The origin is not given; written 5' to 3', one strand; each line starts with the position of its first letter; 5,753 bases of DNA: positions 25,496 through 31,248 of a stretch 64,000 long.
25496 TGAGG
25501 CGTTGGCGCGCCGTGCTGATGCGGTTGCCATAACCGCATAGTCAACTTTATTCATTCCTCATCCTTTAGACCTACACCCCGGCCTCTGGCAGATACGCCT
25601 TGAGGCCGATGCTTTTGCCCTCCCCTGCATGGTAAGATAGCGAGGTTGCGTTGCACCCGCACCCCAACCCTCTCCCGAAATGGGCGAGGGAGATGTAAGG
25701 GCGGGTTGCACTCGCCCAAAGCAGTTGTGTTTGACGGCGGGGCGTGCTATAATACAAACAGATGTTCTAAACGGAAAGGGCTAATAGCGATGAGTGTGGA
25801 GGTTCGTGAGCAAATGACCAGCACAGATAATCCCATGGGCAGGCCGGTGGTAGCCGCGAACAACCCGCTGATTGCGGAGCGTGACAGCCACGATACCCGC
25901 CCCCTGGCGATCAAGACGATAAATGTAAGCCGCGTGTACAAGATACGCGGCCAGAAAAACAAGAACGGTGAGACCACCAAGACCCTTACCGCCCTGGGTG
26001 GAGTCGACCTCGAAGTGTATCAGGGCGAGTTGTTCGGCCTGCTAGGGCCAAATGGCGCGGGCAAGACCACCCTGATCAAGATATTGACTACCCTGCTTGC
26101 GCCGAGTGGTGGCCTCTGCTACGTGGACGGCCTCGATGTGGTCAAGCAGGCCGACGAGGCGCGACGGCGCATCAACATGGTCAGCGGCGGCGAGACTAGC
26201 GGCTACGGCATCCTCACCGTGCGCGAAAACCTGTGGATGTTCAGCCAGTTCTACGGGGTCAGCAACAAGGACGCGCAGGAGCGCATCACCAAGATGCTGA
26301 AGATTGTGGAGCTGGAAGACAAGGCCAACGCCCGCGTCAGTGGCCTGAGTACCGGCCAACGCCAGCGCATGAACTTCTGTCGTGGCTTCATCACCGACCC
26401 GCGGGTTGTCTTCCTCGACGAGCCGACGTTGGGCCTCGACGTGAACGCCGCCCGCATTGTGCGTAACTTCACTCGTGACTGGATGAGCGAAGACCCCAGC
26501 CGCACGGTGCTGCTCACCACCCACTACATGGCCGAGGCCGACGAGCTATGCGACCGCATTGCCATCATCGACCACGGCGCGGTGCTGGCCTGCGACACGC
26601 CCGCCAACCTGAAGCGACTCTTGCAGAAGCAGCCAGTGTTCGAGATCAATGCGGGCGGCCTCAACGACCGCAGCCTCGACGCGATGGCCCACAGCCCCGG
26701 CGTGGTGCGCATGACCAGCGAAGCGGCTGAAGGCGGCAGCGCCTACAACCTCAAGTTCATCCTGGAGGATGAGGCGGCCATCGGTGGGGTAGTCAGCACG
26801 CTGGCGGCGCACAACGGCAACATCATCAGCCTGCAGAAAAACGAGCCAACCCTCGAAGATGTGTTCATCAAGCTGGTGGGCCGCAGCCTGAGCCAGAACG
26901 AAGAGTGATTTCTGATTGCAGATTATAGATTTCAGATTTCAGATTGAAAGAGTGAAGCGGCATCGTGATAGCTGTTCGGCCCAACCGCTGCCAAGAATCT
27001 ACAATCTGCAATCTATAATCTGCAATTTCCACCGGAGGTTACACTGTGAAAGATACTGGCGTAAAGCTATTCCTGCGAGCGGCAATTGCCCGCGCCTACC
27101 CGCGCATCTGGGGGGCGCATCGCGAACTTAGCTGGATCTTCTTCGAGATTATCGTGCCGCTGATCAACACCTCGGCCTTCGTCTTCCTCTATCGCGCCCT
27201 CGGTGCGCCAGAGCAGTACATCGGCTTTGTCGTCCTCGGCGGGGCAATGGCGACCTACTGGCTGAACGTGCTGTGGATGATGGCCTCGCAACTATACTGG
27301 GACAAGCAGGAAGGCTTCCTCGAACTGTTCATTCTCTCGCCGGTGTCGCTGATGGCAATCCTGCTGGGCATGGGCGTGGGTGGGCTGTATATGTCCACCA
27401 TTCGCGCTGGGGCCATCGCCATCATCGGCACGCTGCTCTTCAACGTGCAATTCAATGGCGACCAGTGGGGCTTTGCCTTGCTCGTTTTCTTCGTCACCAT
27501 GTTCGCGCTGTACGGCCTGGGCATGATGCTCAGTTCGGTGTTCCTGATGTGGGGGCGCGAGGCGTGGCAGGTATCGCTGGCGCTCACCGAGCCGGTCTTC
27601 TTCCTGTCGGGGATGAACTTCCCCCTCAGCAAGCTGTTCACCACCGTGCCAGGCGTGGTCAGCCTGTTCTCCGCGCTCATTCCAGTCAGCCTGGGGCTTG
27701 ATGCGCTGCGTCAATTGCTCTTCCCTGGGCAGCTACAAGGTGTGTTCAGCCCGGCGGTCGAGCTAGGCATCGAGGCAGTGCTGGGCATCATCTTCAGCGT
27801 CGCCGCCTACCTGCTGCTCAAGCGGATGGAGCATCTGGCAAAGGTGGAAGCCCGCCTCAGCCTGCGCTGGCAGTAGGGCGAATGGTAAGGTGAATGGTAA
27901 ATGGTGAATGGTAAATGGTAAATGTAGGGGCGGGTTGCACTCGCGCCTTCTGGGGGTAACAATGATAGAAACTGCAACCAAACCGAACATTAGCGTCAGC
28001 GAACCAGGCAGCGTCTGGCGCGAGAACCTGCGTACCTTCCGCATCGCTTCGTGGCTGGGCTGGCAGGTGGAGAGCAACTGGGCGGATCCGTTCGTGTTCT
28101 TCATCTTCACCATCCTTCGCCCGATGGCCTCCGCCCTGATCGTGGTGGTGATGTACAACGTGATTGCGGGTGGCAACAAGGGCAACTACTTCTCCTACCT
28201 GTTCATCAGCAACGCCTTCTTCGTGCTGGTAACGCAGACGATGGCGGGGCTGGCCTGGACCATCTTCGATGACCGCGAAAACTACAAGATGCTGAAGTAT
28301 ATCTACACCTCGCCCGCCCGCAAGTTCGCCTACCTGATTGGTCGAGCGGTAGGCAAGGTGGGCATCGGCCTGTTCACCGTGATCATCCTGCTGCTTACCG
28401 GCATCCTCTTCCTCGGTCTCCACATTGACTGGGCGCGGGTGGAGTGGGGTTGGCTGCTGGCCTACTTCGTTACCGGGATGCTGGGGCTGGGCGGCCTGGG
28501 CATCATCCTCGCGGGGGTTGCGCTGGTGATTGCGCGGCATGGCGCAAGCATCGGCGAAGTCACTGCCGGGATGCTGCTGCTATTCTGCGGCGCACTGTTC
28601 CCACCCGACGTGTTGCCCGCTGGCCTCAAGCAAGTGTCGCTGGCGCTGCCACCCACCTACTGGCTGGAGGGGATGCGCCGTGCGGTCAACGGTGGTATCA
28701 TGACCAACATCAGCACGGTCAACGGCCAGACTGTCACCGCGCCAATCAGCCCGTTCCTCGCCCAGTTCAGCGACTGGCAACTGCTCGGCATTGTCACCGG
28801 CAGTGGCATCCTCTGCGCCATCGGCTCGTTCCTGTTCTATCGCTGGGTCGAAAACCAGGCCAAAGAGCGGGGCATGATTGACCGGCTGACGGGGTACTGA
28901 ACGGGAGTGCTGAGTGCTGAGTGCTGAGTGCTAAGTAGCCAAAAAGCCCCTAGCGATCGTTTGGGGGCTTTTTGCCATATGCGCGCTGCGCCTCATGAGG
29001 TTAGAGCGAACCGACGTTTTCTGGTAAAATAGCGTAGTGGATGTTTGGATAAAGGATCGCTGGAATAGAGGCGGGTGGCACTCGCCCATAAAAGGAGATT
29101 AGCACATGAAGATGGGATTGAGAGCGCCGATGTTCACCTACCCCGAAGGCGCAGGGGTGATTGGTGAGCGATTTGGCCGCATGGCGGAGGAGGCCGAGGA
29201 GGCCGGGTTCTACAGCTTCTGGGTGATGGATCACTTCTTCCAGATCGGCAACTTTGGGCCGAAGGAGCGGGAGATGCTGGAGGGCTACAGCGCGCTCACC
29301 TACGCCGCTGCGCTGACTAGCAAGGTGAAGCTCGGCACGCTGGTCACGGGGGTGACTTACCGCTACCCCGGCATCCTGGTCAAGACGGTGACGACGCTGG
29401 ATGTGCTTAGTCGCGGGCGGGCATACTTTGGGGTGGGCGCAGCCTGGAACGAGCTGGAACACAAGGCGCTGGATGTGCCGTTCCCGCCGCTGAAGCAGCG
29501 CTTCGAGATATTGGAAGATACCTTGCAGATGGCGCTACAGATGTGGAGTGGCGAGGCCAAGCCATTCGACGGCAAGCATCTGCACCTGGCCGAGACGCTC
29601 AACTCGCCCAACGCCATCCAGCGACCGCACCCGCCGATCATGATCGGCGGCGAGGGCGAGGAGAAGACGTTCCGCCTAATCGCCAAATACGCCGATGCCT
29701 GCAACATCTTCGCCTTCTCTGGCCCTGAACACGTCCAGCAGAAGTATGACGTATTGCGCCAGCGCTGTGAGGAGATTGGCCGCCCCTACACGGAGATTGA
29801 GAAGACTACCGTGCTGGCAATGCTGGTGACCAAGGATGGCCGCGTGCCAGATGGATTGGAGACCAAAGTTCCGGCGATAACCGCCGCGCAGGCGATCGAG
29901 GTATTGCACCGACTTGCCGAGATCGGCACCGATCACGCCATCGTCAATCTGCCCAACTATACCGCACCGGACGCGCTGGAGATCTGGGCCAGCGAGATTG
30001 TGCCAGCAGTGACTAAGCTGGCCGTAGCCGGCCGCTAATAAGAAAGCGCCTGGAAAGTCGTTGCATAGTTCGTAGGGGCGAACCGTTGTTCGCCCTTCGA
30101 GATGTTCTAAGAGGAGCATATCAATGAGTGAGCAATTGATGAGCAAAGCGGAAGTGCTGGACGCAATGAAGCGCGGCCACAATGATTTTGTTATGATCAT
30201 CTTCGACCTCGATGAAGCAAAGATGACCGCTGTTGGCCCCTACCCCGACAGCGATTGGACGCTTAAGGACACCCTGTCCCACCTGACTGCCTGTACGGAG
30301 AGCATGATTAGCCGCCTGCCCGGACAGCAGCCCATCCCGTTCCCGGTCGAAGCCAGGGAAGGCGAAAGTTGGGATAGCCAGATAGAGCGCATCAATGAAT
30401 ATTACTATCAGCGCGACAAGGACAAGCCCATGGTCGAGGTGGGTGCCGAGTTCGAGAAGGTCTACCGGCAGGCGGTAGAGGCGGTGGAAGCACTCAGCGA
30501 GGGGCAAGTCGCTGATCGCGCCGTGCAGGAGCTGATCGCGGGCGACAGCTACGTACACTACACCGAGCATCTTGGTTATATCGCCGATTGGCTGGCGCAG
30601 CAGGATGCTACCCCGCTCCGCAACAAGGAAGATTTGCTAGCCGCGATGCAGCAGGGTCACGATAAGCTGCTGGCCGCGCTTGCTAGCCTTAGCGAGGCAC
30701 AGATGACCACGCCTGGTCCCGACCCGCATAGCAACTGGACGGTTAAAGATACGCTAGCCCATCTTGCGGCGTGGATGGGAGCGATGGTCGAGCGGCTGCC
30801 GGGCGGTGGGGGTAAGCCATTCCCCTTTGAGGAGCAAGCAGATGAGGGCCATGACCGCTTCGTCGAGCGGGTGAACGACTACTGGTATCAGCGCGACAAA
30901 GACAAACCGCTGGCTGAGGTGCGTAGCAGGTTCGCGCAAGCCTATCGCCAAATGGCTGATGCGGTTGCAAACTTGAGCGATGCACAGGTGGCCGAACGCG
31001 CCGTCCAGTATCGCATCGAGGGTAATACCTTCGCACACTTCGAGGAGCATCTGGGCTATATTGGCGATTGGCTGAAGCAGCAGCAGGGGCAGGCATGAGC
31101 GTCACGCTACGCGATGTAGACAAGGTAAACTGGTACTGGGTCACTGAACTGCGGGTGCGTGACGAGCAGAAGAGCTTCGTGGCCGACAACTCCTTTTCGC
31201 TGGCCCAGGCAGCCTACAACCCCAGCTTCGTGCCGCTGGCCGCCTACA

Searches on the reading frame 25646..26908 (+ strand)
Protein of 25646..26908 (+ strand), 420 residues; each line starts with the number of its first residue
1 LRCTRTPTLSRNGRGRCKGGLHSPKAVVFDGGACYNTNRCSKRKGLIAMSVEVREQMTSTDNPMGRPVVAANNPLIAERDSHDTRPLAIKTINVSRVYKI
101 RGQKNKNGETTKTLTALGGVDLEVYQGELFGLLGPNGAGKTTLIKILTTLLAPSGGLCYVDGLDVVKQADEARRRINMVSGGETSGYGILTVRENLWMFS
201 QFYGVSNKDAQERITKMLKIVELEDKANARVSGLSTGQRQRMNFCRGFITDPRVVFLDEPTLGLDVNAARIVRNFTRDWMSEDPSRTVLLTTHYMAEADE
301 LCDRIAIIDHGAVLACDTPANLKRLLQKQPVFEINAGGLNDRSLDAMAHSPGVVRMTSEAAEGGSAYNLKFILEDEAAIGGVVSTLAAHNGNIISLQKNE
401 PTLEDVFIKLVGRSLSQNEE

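Call 61: search_protein_families(library=pfam, proteins=[window:25646-26908:+], max_evalue=0.00001)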
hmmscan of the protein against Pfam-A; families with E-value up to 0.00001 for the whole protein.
window:25646-26908:+ (420 aa): 3 families
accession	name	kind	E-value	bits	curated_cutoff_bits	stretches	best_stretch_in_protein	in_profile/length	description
PF00005.33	ABC_tran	-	5.9e-28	98.6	25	1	118-261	2-136/137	ABC transporter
PF13304.12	AAA_21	-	4.8e-11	43.7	27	0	217-293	221-298/304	AAA domain, putative AbiEii toxin, Type IV TA system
PF13732.12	DrrA1-3_C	-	1.4e-07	32.6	27.4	1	319-411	3-81/81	ATP-binding protein DrrA1-3-like, C-terminal domain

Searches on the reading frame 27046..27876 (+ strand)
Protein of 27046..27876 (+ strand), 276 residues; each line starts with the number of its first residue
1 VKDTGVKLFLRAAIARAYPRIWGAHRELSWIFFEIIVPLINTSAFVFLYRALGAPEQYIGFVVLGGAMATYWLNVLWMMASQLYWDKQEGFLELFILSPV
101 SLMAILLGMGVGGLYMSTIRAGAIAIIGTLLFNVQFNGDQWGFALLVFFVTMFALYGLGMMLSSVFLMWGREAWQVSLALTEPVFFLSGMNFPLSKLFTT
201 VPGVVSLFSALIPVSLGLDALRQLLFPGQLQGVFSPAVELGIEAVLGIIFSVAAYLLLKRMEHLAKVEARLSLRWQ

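Call 61: search_protein_families(library=pfam, proteins=[window:27046-27876:+], max_evalue=0.00001)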
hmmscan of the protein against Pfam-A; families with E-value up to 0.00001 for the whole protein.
window:27046-27876:+ (276 aa): 1 family
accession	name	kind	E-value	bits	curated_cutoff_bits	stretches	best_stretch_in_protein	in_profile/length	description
PF01061.29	ABC2_membrane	-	5.5e-11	42.8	26.9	1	31-226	21-211/211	ABC-2 type transporter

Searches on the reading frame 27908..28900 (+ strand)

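Call 16: search_protein_families(library=pfam, proteins=[window:27908-28900:+], max_evalue=0.001)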
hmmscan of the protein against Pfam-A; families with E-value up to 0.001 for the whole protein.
window:27908-28900:+ (330 aa): 2 families
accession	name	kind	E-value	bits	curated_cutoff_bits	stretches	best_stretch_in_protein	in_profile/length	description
PF01061.29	ABC2_membrane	-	5.7e-16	59.1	26.9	1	54-258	11-208/211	ABC-2 type transporter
PF12698.13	ABC2_membrane_3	-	6.5e-11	42.4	31.6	1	81-308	146-340/347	ABC-2 family transporter protein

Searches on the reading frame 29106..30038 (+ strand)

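Call 16: search_protein_families(library=pfam, proteins=[window:29106-30038:+], max_evalue=0.001)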
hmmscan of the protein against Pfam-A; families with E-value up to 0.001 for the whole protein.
window:29106-30038:+ (310 aa): 1 family
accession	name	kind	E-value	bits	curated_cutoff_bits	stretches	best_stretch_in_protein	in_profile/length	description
PF00296.26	Bac_luciferase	-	2.8e-37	129.2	27.9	1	22-240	24-229/314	Luciferase-like monooxygenase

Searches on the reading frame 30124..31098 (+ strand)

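Call 16: search_protein_families(library=pfam, proteins=[window:30124-31098:+], max_evalue=0.001)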
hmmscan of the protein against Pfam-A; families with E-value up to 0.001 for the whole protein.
window:30124-31098:+ (324 aa): 4 families
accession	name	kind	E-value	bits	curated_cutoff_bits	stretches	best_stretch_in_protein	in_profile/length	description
PF12867.12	DinB_2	-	1.4e-18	68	24.8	2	176-294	3-100/128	DinB superfamily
PF08020.16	DUF1706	-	2.6e-18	67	24.2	2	166-318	5-166/166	Protein of unknown function (DUF1706)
PF11716.13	MDMPI_N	-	5.3e-13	50.3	24.2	1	177-293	3-112/140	Mycothiol maleylpyruvate isomerase N-terminal domain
PF05163.17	DinB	-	1.7e-05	25.3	23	0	170-245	7-63/165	DinB family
